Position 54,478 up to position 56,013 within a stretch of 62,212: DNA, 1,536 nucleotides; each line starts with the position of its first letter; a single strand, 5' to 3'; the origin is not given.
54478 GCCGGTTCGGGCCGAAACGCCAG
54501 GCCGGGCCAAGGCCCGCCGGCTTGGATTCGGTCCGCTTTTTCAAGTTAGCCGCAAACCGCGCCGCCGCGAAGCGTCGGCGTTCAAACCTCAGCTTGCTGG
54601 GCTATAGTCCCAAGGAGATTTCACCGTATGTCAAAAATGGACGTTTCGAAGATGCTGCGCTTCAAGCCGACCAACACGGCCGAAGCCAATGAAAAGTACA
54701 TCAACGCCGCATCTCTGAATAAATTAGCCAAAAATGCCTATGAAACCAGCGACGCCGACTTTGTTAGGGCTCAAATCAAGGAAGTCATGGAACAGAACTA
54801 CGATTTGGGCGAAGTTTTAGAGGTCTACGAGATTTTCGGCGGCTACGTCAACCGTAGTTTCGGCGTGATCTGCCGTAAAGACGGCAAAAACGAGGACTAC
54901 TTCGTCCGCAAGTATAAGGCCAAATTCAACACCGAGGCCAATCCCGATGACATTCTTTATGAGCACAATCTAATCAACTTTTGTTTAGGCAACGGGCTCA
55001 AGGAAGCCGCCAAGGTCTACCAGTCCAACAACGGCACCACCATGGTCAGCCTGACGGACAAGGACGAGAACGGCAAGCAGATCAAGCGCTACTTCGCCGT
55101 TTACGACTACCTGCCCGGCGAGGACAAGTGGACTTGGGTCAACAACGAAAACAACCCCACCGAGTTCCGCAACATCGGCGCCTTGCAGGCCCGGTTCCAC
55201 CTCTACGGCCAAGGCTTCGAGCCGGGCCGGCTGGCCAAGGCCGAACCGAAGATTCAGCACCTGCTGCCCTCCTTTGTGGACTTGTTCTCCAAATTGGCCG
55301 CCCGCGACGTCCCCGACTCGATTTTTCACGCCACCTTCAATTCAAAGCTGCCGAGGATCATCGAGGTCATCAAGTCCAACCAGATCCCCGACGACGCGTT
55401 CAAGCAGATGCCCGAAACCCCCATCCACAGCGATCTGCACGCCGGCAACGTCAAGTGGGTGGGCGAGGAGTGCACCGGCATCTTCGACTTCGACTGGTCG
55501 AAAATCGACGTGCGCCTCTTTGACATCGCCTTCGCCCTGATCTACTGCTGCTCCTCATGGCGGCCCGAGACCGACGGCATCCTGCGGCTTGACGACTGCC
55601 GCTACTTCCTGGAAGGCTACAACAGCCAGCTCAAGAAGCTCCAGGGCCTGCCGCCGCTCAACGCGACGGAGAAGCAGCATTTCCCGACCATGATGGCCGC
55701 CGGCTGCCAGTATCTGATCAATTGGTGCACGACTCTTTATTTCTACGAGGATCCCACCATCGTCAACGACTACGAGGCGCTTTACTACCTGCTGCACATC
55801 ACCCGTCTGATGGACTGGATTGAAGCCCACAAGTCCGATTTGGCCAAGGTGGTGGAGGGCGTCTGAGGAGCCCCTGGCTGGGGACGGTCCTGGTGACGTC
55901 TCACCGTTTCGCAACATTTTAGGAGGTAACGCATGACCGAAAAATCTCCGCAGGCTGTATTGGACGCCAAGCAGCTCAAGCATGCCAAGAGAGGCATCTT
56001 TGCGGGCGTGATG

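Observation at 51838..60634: Unexplained MttB/kinase/phosphatase/transporter module divergent from the eut microcompartment: a candidate methylated amino-alcohol pathway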

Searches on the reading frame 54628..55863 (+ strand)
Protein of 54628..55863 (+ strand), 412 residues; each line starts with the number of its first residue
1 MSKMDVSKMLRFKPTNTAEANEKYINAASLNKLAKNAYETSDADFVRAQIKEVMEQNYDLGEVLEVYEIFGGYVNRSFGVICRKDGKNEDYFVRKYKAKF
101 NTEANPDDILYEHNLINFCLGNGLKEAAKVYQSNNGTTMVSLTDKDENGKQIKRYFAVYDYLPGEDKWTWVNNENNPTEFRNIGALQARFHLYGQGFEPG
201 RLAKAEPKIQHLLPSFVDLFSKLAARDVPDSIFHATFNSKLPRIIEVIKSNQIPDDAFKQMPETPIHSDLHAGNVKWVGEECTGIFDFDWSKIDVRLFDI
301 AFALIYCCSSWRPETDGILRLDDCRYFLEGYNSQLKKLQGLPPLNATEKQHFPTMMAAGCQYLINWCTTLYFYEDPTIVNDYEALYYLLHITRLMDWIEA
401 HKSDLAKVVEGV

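Call 6: search_protein_families(library=pfam, proteins=[window:54628-55863:+], max_evalue=0.01)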
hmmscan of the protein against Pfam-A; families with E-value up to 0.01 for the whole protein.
window:54628-55863:+ (412 aa): 1 family
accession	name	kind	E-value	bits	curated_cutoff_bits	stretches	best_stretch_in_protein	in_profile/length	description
PF01636.29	APH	-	2.5e-16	60.6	23.2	1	84-329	17-231/239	Phosphotransferase enzyme family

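Call 8: search_protein_families(library=ncbifam, proteins=[window:54628-55863:+], max_evalue=0.001)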
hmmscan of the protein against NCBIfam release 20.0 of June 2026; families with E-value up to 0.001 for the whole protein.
window:54628-55863:+ (412 aa): 5 families
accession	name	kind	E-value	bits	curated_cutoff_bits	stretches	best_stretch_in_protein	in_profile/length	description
NF003558.0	PRK05231.1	equivalog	8.7e-18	64.3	271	1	55-371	16-283/322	homoserine kinase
TIGR00938.1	thrB_alt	equivalog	1.6e-13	50.6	255.9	1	56-362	17-276/307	homoserine kinase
TIGR02906.1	spore_CotS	subfamily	4.9e-05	22.4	172.7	1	106-307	31-231/314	CotS family spore coat protein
NF008738.0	PRK11768.1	equivalog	0.00045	19.7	194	1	155-293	103-225/327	serine/threonine protein kinase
NF000052.4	APH_9_Ia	exception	0.00062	19.2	680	0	230-332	171-268/330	aminoglycoside O-phosphotransferase APH(9)-Ia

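Call 10: find_homologous_proteins(query=window:54628-55863:+, max_evalue=0.00001)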
Query window:54628-55863:+ (412 aa): 410 proteins with E <= 0.00001 among 3477 candidates; the best 120 are listed.
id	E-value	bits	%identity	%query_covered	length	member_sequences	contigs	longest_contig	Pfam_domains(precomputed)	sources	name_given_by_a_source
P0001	3.3e-246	835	86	99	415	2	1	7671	PF01636.30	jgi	jgi:homoserine kinase type II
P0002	2.0e-243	825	86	100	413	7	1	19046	PF01636.30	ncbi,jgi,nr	ncbi:MAG: phosphotransferase [Deltaproteobacteria bacterium]|jgi:homoserine kinase type II|nr:phosph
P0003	5.2e-243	824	85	99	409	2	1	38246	PF01636.30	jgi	jgi:homoserine kinase type II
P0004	1.7e-239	812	82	100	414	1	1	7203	PF01636.30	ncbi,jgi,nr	ncbi:MAG: phosphotransferase [Deltaproteobacteria bacterium]|jgi:homoserine kinase type II|nr:phosph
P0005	9.6e-238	807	83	100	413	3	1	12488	PF01636.30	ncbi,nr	ncbi:MAG: phosphotransferase, partial [Deltaproteobacteria bacterium]|nr:phosphotransferase [Deltapr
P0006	4.5e-235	798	82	99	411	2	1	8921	PF01636.30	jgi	jgi:homoserine kinase type II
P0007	1.3e-233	793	81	99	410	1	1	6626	PF01636.30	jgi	jgi:homoserine kinase type II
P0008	3.1e-232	789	82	100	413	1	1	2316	PF01636.30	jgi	jgi:homoserine kinase type II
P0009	2.5e-231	786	81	100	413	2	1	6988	PF01636.30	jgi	jgi:homoserine kinase type II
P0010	1.4e-228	777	79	100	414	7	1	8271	PF01636.30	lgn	-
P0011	1.9e-226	770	78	100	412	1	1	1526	PF01636.30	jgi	jgi:homoserine kinase type II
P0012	4.4e-225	765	78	100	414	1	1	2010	PF01636.30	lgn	-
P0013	8.4e-225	764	77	100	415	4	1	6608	PF01636.30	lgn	-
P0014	2.2e-224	763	78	100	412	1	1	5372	PF01636.30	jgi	jgi:homoserine kinase type II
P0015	9.6e-224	761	78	100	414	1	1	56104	PF01636.30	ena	-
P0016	1.0e-223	761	78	100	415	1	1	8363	PF01636.30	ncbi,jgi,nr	ncbi:MAG: phosphotransferase [Deltaproteobacteria bacterium]|jgi:homoserine kinase type II|nr:phosph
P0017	3.7e-223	759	77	100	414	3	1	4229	PF01636.30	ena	-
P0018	7.2e-222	754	76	100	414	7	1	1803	PF01636.30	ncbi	-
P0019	5.0e-221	752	77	100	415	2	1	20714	PF01636.30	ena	-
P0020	4.3e-220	749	77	100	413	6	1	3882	PF01636.30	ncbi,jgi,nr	ncbi:MAG: phosphotransferase [Candidatus Adiutrix sp.]|jgi:homoserine kinase type II|nr:phosphotrans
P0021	1.3e-219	747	75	100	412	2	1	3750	PF01636.30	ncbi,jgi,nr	ncbi:MAG: phosphotransferase [Candidatus Adiutrix sp.]|jgi:homoserine kinase type II|nr:phosphotrans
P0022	4.4e-219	745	75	100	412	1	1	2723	PF01636.30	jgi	jgi:homoserine kinase type II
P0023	4.1e-218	742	75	98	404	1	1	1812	PF01636.30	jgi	jgi:homoserine kinase type II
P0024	9.0e-218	741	76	100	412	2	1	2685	PF01636.30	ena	-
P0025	3.2e-217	739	75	100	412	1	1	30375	PF01636.30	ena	-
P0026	1.1e-216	737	74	100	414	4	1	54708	PF01636.30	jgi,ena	-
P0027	9.0e-213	724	73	100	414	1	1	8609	PF01636.30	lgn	-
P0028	6.4e-212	722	73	100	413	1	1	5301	PF01636.30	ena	-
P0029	1.4e-200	684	69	100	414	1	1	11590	PF01636.30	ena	-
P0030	1.9e-148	513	56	99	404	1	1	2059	PF01636.30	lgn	-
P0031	3.9e-136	472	52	99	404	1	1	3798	PF01636.30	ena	-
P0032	1.7e-135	470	51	100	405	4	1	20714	PF01636.30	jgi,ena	-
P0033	1.9e-135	470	52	99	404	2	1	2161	PF01636.30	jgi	-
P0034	2.7e-134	466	51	100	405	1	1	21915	PF01636.30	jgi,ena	-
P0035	2.9e-134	466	52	99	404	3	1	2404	PF01636.30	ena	-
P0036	2.4e-132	460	52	99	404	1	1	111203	PF01636.30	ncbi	-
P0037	1.6e-131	457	50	99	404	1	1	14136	PF01636.30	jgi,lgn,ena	-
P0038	5.3e-130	452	50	100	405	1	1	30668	PF01636.30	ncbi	-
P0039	6.5e-130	452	50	100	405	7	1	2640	PF01636.30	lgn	-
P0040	1.8e-128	447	49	99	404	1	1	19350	PF01636.30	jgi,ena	-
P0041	7.9e-128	445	48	99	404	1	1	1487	PF01636.30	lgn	-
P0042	1.9e-127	443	50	98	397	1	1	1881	PF01636.30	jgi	jgi:homoserine kinase type II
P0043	2.8e-127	443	50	99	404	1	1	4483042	PF01636.30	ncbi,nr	ncbi:homoserine kinase [Deltaproteobacteria bacterium Smac51]|nr:homoserine kinase [Deltaproteobacte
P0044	3.2e-127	443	48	99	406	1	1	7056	PF01636.30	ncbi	ncbi:MAG: phosphotransferase [Candidatus Adiutrix sp.]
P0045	3.3e-127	443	49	99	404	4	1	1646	PF01636.30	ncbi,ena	-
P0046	2.6e-126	440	49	99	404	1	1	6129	PF01636.30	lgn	-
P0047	1.5e-124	434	49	99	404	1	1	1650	PF01636.30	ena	-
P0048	1.5e-122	427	48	99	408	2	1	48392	PF01636.30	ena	-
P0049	1.1e-121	424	48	99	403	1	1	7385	PF01636.30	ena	-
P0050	2.5e-119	417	45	100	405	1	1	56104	PF01636.30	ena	-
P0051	3.1e-119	416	47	99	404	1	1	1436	PF01636.30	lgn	-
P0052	2.9e-113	397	44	99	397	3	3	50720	PF01636.30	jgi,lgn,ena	-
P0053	3.1e-111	390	44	99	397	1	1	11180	PF01633.27,PF01636.30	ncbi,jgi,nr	ncbi:MAG: hypothetical protein K0R55_1465 [Sporomusa sp.]|jgi:homoserine kinase type II|nr:hypotheti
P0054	3.9e-111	390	45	99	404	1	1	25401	PF01636.30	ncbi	-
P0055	1.3e-110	388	44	99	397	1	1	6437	PF01636.30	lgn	-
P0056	1.4e-110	388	45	99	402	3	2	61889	PF01636.30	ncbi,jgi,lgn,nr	ncbi:MAG TPA: homoserine kinase [Desulfosporosinus sp.]|nr:homoserine kinase [Desulfosporosinus sp.]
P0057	5.8e-110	386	45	99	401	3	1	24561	PF01636.30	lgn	-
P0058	1.0e-109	385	43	98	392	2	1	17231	PF01636.30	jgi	jgi:homoserine kinase type II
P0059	1.1e-109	385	52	81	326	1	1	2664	PF01636.30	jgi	-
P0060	1.1e-109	385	46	99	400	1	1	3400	PF01636.30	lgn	-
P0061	1.5e-109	384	45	99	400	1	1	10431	PF01636.30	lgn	-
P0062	1.6e-109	384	43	99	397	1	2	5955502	PF01636.30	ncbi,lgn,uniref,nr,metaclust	ncbi:phosphotransferase [Sporomusa acidovorans]|uniref:Homoserine kinase n=1 Tax=Sporomusa acidovora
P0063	3.1e-109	383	43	99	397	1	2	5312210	PF01636.30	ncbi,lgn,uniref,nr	ncbi:phosphotransferase [Sporomusa malonica]|uniref:Homoserine kinase type II n=1 Tax=Sporomusa malo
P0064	3.2e-109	383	45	99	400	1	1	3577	PF01636.30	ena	-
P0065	1.3e-108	381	45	99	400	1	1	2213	PF01636.30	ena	-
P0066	1.3e-108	381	46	95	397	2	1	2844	PF01636.30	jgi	jgi:homoserine kinase type II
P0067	1.4e-108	381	49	89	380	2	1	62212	PF01636.30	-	-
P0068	1.6e-108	381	45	99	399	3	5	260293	PF01636.30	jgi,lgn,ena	jgi:homoserine kinase type II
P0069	3.3e-108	380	44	99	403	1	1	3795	PF01636.30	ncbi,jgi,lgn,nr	ncbi:MAG: phosphotransferase [Deltaproteobacteria bacterium]|jgi:homoserine kinase type II|nr:phosph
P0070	4.5e-108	380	43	99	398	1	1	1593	PF01636.30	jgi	-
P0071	5.7e-108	379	45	99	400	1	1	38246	PF01636.30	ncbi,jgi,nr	ncbi:MAG: phosphotransferase [Deltaproteobacteria bacterium]|jgi:homoserine kinase type II|nr:phosph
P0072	6.4e-108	379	43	99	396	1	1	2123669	PF01636.30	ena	-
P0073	8.0e-108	379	43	99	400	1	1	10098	PF01636.30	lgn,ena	-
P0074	8.5e-108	379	43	99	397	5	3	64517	PF01636.30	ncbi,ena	-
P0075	1.0e-107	378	46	92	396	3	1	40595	PF01636.30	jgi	jgi:homoserine kinase type II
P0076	1.2e-107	378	45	99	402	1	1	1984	PF01636.30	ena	-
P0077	1.8e-107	378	45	99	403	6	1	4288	PF01636.30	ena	-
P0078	2.4e-107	377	45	99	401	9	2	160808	PF01636.30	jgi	-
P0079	2.9e-107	377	43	99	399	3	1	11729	PF01636.30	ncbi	-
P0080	3.1e-107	377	45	99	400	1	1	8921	PF01636.30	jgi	jgi:homoserine kinase type II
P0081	3.2e-107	377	45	99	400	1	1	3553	PF01636.30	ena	-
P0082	5.1e-107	376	44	99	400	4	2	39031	PF01636.30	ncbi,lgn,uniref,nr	ncbi:phosphotransferase enzyme family protein [Desulfosporosinus nitroreducens]|uniref:Phosphotransf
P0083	5.4e-107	376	43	99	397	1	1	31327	PF01636.30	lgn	-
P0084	6.6e-107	376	45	99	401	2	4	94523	PF01636.30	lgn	-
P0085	8.9e-107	375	43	99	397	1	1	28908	PF01636.30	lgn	-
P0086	1.0e-106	375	44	99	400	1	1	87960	PF01636.30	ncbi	ncbi:phosphotransferase enzyme family protein [Desulfosporosinus fructosivorans]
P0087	2.3e-106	374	45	92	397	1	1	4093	PF01636.30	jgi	jgi:homoserine kinase type II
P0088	2.3e-106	374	43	99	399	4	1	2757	PF01636.30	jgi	jgi:homoserine kinase type II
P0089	3.8e-106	373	44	100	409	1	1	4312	PF01636.30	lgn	-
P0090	4.1e-106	373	44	99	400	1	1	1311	PF01636.30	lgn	-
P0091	5.5e-106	373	44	99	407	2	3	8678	PF01636.30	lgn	-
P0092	6.3e-106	373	44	99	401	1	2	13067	PF01636.30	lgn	-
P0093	7.2e-106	372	43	99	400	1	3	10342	PF01636.30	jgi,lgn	jgi:Putative homoserine kinase type II (protein kinase fold)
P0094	7.3e-106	372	46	99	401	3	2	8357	PF01636.30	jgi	jgi:homoserine kinase type II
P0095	1.2e-105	372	43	99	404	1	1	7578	PF01636.30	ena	-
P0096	1.5e-105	371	43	99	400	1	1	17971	PF01636.30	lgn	-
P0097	1.6e-105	371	46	99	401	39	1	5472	PF01636.30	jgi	-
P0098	1.8e-105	371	43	99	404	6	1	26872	PF01636.30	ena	-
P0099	2.4e-105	371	44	99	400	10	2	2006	PF01636.30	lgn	-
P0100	2.5e-105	371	44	99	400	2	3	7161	PF01636.30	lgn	-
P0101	2.8e-105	370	45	99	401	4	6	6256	PF01636.30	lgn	-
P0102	3.2e-105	370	44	99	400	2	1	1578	PF01636.30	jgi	jgi:homoserine kinase type II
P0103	3.6e-105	370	46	92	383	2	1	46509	PF01636.30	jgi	-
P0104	3.8e-105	370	44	99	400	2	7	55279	PF01636.30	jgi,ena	-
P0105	3.9e-105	370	43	99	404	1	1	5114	PF01636.30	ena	-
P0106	5.9e-105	369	44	99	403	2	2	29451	PF01636.30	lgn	-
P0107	6.3e-105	369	44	99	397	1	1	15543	PF01636.30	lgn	-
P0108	6.7e-105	369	42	99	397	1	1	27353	PF01636.30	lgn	-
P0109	8.3e-105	369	43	99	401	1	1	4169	PF01636.30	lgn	-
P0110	1.2e-104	368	42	99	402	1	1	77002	PF01636.30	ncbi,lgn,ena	-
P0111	1.8e-104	368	43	99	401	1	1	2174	PF01636.30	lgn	-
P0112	1.8e-104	368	44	99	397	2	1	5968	PF01636.30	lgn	-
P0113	3.1e-104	367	42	100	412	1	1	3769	PF01636.30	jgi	jgi:homoserine kinase type II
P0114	3.7e-104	367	44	99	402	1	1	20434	PF01636.30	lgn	-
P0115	4.9e-104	366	44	99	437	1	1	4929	PF01636.30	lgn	-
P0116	6.2e-104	366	44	99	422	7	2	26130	PF01636.30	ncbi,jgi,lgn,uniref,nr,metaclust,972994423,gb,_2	ncbi:MAG: Aminoglycoside phosphotransferase [Thermacetogenium phaeum]|jgi:homoserine kinase type II|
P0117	6.4e-104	366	43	99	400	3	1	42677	PF01636.30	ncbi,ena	-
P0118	8.8e-104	365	44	98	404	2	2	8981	PF01636.30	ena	-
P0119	9.7e-104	365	43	99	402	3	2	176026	PF01636.30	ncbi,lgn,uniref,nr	ncbi:phosphotransferase enzyme family protein [Desulfosporosinus shakirovi]|uniref:phosphotransferas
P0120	1.1e-103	365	42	99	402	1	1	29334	PF01636.30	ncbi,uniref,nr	ncbi:aminoglycoside phosphotransferase [Desulfosporosinus sp. HMP52]|uniref:phosphotransferase enzym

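Call 12: find_encoding_contigs(protein=P0062, flank=10000, max_places=2)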
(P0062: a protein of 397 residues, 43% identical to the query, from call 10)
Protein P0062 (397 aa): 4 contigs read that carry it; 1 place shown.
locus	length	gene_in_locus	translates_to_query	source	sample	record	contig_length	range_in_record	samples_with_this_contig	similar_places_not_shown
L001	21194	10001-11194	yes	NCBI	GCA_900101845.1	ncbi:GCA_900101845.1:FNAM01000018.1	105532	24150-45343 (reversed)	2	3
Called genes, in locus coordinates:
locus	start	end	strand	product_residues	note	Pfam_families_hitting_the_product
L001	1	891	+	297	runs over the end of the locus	PF05985:EutC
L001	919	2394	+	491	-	PF01869:BcrAD_BadFG (faint), PF06277:EutA, PF14450:FtsA (faint)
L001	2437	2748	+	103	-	PF00936:BMC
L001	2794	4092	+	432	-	PF01923:Cob_adeno_trans, PF06130:PTAC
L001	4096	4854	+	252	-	-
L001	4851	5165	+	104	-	PF03319:EutN_CcmL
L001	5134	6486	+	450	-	PF01512:Complex1_51K, PF10531:SLBB, PF13534:Fer4_17, PF13375:RnfC_N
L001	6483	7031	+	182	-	PF00936:BMC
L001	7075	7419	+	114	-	PF00936:BMC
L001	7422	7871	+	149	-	PF10662:PduV-EutP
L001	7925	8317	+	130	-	PF00072:Response_reg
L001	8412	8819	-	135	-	PF00903:Glyoxalase, PF12681:Glyoxalase_2 (weak)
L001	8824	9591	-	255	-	PF02811:PHP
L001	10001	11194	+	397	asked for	PF01636:APH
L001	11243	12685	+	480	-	PF06253:MTTB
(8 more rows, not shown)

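Call 13: find_encoding_contigs(protein=P0043, flank=10000, max_places=2)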
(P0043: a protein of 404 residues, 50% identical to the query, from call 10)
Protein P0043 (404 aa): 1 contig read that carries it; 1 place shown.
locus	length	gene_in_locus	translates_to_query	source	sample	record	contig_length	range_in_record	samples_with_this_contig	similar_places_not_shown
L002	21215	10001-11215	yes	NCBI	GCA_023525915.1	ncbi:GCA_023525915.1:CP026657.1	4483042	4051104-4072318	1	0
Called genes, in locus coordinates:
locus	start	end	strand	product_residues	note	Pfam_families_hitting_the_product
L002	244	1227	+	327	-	PF06253:MTTB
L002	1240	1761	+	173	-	PF06253:MTTB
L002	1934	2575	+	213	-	PF00702:Hydrolase, PF12689:Acid_PPase (faint), PF12710:HAD (weak), PF13419:HAD_2, PF13242:Hydrolase_like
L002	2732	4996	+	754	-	PF13620:CarboxypepD_reg (weak)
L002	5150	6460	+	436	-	PF01636:APH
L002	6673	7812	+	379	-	PF00892:EamA (weak)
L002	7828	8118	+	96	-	-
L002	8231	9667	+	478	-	PF06253:MTTB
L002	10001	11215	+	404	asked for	PF01636:APH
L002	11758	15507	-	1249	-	PF03797:Autotransporter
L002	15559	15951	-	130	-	PF06476:DUF1090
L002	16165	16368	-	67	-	-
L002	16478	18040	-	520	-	PF00196:GerE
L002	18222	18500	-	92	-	-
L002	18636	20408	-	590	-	-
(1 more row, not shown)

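Call 25: find_related_loci(query=A1, collection=genome_contigs, flank=10000)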
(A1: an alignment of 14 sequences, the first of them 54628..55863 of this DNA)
Query A1 (412 aa) in genome_contigs; peptide patterns used: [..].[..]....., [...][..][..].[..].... (x = any residue, [..] = any of these).
328 stretches matched a pattern; 272 encode a relative of the query (tblastn E <= 1e-3); the best 80 are kept; 77 distinct loci.
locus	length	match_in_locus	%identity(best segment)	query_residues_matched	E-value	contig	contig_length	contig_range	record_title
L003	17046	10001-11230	86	3-412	0e+0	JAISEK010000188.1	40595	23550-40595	MAG: Deltaproteobacteria bacterium isolate Gx485_bin194 k119_4547620, whole genome shotgun sequence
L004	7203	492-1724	82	2-412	0e+0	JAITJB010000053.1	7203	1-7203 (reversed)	MAG: Deltaproteobacteria bacterium isolate Pcl387_bin146 k119_2458811, whole genome shotgun sequence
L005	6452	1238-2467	83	3-412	0e+0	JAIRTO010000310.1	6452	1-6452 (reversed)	MAG: Deltaproteobacteria bacterium isolate Ct408_bin86 k119_4771937, whole genome shotgun sequence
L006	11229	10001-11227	83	3-411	0e+0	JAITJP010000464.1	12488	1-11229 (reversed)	MAG: Deltaproteobacteria bacterium isolate Pcl387_bin177 k119_1518616, whole genome shotgun sequence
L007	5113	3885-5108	82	3-410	0e+0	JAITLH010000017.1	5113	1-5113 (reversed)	MAG: Deltaproteobacteria bacterium isolate Pcl387_bin95 k119_3046738, whole genome shotgun sequence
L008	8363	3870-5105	78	2-412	0e+0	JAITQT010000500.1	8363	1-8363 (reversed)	MAG: Deltaproteobacteria bacterium isolate Roe453_bin110 k119_3062798, whole genome shotgun sequence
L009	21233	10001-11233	76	2-412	0e+0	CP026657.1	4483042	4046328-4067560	Deltaproteobacteria bacterium Smac51 chromosome, complete genome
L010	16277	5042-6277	77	2-412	0e+0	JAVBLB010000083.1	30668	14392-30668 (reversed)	MAG: Candidatus Adiutrix sp. isolate EPI_MAG_00012 c_000001111371, whole genome shotgun sequence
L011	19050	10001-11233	85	2-412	0e+0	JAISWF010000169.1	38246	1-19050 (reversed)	MAG: Deltaproteobacteria bacterium isolate Nc350_bin113 k119_3484285, whole genome shotgun sequence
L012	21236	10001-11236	81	1-412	0e+0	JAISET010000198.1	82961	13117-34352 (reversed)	MAG: Deltaproteobacteria bacterium isolate Gx485_bin207 k119_5133336, whole genome shotgun sequence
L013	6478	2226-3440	50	1-412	2e-136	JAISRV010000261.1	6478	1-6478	MAG: Candidatus Adiutrix sp. isolate Kf353_bin84 k119_3136174, whole genome shotgun sequence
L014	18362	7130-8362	76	2-412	0e+0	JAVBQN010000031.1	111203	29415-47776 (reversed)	MAG: Candidatus Adiutrix sp. isolate EPI_MAG_00168 c_000008265398, whole genome shotgun sequence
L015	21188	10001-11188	43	4-412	7e-115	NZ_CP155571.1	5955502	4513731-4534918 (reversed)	Sporomusa acidovorans DSM 3132 chromosome, complete genome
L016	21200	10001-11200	45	4-412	8e-115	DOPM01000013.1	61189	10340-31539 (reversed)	MAG TPA_asm: Desulfosporosinus sp. isolate UBA8487 contig_532, whole genome shotgun sequence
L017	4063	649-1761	46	30-412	6e-116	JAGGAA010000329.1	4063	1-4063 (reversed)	MAG: Bacillota bacterium isolate CTSoil_078 scaffold_39380, whole genome shotgun sequence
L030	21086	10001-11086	45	46-412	1e-108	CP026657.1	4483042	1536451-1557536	Deltaproteobacteria bacterium Smac51 chromosome, complete genome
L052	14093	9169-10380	40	4-412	1e-102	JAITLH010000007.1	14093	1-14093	MAG: Deltaproteobacteria bacterium isolate Pcl387_bin95 k119_530121, whole genome shotgun sequence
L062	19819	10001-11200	42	5-409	2e-98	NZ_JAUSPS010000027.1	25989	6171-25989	MAG: Acetobacterium sp. isolate E21_metabat.bin.92 E21_k141_340976, whole genome shotgun sequence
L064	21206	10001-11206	42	4-410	1e-97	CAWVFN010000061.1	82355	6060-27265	MAG: Bacillota bacterium isolate metabat2_coassembly_bwa.842 MAG genome assembly, contig: k87_5059451, whole genome shot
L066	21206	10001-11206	42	4-412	1e-109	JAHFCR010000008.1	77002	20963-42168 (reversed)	MAG: Peptococcaceae bacterium isolate nzgw226 NODE_408_length_77003_cov_6.209672, whole genome shotgun sequence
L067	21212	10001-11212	41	4-412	1e-96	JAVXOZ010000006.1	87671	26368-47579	MAG: Clostridiales bacterium isolate CGS6M2-bin7 NODE_168_length_87671_cov_10.993848, whole genome shotgun sequence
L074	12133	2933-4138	40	4-409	9e-91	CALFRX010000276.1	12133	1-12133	MAG TPA_asm: uncultured Peptococcaceae bacterium isolate SRR1562003_bin.66_CONCOCT_v1.1_MAG genome assembly, contig: ERZ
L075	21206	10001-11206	39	4-409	6e-92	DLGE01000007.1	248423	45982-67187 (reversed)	MAG TPA_asm: Peptococcaceae bacterium UBA7702 UBA7702_contig_548, whole genome shotgun sequence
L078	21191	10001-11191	39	3-412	3e-89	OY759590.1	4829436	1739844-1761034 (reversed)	MAG: Desulfarculia bacterium isolate 49400898-fc5b-42b7-bef8-a303f8702bb8 genome assembly, chromosome: 1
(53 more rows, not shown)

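Call 38: find_homologous_proteins(query=L062:12665-14095:+, max_evalue=1e-20)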
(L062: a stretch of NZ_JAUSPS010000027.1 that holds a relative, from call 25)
Query L062:12665-14095:+ (477 aa): 3035 proteins with E <= 1e-20 among 8000 candidates; the best 120 are listed.
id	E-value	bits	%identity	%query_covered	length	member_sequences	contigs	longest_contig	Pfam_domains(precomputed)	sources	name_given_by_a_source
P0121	0.0e+0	1059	98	100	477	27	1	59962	PF06253.17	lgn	-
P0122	0.0e+0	1031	94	100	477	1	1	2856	PF06253.17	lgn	-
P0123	0.0e+0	1031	94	100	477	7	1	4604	PF06253.17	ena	-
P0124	5.7e-290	980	88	100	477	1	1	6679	PF06253.17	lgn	-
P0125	1.1e-244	830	77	100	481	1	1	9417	PF06253.17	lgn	-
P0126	2.9e-243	826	76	100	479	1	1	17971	PF06253.17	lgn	-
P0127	1.1e-242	824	76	100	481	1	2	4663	PF06253.17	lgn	-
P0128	1.6e-242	823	76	100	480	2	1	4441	PF06253.17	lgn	-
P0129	4.6e-242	822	77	100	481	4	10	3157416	PF06253.17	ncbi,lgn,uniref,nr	ncbi:trimethylamine methyltransferase family protein [Thermincola potens]|uniref:Trimethylamine meth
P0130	1.1e-241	821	76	100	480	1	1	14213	PF06253.17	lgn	-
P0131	2.0e-241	820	76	100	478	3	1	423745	PF06253.17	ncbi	-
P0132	2.9e-241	819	76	100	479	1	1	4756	PF06253.17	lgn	-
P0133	3.6e-241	819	75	100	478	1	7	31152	PF06253.17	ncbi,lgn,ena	-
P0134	9.6e-241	817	75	100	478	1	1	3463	PF06253.17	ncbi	ncbi:MAG: trimethylamine methyltransferase family protein [Eubacteriales bacterium]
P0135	4.7e-240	815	75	100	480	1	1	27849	PF06253.17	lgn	-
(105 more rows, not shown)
